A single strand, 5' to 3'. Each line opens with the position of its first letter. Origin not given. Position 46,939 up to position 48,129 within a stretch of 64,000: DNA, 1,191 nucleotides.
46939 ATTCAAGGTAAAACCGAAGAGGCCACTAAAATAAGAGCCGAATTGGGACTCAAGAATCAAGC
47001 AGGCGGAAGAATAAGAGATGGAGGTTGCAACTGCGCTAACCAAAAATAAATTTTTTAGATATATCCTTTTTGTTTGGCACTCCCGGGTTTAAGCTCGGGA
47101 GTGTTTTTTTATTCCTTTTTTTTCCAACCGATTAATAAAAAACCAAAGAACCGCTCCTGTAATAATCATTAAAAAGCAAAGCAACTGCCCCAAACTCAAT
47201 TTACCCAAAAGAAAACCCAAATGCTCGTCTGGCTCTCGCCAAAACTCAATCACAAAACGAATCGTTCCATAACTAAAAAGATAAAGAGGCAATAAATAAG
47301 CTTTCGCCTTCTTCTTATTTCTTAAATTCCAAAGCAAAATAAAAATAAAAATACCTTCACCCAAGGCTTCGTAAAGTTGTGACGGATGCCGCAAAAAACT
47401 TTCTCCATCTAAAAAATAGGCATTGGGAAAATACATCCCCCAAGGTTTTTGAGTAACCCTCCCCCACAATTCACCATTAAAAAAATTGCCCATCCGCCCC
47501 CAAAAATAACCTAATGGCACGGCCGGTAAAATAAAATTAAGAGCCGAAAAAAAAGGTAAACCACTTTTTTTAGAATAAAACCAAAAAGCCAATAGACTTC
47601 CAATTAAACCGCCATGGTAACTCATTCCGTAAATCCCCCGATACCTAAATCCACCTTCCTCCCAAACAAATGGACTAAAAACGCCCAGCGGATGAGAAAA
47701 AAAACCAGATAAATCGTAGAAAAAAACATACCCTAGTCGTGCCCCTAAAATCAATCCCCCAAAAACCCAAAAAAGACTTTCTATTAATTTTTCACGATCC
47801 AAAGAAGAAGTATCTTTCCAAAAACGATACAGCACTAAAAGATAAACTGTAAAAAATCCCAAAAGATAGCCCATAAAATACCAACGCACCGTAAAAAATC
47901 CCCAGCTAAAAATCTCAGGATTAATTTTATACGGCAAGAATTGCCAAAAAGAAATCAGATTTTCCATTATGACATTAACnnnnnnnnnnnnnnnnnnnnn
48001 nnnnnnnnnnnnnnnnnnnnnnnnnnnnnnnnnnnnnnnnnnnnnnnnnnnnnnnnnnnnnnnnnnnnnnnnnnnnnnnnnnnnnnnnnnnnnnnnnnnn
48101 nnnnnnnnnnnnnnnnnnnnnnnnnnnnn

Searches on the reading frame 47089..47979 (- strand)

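Call 46: search_protein_families(library=pfam, proteins=[window:47089-47979:-], max_evalue=0.00001)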
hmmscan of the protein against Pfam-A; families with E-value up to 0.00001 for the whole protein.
window:47089-47979:- (296 aa): 1 family
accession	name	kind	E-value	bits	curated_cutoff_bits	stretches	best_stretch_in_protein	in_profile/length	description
PF01790.23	LGT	-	1e-64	218.6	24.9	1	21-280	1-239/240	Prolipoprotein diacylglyceryl transferase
